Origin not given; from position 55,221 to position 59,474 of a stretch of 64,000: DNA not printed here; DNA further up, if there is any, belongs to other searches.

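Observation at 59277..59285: Homopolymeric G9 tract (C9 on the plus strand) inside the first 15 codons of the 1317-aa SGNH surface protein: candidate slipped-strand phase-variation switch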

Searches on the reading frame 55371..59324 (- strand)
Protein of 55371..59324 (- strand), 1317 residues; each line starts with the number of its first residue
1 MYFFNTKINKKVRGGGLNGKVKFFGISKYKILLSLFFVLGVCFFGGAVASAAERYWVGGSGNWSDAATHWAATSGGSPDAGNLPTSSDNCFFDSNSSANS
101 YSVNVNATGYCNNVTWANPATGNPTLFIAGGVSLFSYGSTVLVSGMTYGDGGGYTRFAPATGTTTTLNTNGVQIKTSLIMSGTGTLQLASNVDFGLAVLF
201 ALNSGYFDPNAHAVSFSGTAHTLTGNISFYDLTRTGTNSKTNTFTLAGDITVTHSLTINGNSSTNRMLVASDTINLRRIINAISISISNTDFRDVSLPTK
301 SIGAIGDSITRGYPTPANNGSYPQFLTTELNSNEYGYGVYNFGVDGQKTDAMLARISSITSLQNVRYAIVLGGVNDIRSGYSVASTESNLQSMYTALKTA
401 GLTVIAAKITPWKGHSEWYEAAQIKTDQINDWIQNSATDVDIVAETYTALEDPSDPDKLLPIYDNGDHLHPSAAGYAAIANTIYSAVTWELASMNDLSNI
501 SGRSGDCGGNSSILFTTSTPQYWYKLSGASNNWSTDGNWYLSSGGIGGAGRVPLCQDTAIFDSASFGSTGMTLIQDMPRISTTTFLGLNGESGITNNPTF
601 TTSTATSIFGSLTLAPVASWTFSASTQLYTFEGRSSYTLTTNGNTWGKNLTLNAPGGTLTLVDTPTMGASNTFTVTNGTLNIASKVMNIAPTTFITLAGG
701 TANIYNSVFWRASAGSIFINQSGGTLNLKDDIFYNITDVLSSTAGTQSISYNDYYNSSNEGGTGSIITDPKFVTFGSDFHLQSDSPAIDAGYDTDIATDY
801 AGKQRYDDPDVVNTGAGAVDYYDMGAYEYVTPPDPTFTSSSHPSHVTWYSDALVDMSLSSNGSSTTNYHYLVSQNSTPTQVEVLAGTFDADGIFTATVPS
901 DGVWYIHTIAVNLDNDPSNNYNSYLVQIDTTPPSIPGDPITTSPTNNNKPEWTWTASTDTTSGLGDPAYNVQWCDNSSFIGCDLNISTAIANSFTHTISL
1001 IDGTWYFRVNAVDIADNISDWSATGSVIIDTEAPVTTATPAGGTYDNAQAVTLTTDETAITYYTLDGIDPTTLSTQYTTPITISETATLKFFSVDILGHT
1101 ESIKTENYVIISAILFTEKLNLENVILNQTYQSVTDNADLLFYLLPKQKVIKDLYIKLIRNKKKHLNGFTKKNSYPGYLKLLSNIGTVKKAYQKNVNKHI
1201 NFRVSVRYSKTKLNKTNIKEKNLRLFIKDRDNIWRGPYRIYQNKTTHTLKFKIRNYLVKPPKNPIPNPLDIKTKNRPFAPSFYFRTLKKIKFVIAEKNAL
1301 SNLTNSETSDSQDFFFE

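Call 10: search_protein_families(library=pfam, proteins=[window:55371-59324:-], max_evalue=0.01)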
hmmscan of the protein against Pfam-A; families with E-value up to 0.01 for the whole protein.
window:55371-59324:- (1317 aa): 4 families
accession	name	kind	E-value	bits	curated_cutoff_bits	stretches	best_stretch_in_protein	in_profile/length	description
PF13472.12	Lipase_GDSL_2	-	9.1e-24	85.4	32.9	1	304-478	1-178/178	GDSL-like Lipase/Acylhydrolase family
PF13290.12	CHB_HEX_C_1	-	8.3e-19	67.8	22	1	1040-1105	1-67/67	Chitobiase/beta-hexosaminidase C-terminal domain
PF00657.28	Lipase_GDSL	-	1.8e-13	51.5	23.6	1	302-482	1-207/208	GDSL-like Lipase/Acylhydrolase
PF13287.12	Fn3_assoc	-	7.3e-10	39.2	23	1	1051-1108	1-59/59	Fn3 associated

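Call 11: find_homologous_proteins(query=window:55371-59324:-)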
Query window:55371-59324:- (1317 aa): 317 proteins with E <= 0.001 among 8000 candidates; the best 120 are listed.
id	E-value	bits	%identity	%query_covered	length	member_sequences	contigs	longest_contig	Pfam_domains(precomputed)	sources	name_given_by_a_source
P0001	0.0e+0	2965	100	100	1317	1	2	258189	PF13287.13,PF13290.14,PF13472.13,PF00657.29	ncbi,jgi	ncbi:MAG: GDSL-type esterase/lipase family protein [Patescibacteria group bacterium]|jgi:lysophospho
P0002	3.4e-196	673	75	26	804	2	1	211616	PF13287.13,PF13290.14,PF13472.13,PF00657.29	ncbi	ncbi:MAG: chitobiase/beta-hexosaminidase C-terminal domain-containing protein [Patescibacteria group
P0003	3.7e-176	606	78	24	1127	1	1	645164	PF13287.13,PF13290.14,PF13472.13,PF00657.29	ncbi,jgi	ncbi:MAG: chitobiase/beta-hexosaminidase C-terminal domain-containing protein [Patescibacteria group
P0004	2.5e-87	312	36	18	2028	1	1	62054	PF07591.16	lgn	-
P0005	2.4e-72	262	39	19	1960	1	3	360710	-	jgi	jgi:hypothetical protein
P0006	8.9e-72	261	43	19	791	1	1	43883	-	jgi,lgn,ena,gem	-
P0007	5.1e-71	258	48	14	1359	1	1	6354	-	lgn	-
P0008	2.6e-70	256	44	19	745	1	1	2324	-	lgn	-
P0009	2.5e-64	236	51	12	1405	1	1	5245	-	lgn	-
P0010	9.9e-58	214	46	15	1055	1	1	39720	-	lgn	-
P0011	6.9e-54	201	38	14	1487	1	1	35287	-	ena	-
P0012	1.3e-53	200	42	19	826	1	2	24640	-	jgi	-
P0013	1.4e-53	200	32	18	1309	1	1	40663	-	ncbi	ncbi:MAG: hypothetical protein ABH848_05025, partial [Candidatus Omnitrophota bacterium]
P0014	5.9e-53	198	43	14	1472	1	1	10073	-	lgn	-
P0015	1.2e-50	191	33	15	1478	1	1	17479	-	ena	-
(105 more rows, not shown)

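Call 12: find_encoding_contigs(protein=window:55371-59324:-, flank=10000, max_places=10)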
Protein window:55371-59324:- (1317 aa): no gene with exactly this product is on record in the collection.

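Call 14: find_encoding_contigs(protein=P0003, flank=10000, max_places=6)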
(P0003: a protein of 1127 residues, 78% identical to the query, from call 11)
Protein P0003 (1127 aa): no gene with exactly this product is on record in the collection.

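Call 15: find_encoding_contigs(protein=P0002, flank=10000, max_places=6)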
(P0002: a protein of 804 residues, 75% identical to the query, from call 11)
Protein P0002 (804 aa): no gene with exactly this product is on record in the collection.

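Call 17: find_related_loci(query=A1, collection=genome_contigs, flank=10000)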
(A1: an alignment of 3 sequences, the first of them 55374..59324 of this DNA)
Query A1 (1317 aa) in genome_contigs; peptide patterns used: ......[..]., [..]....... (x = any residue, [..] = any of these).
297 stretches matched a pattern, but none encodes a relative of the query by tblastn (E <= 1e-3).
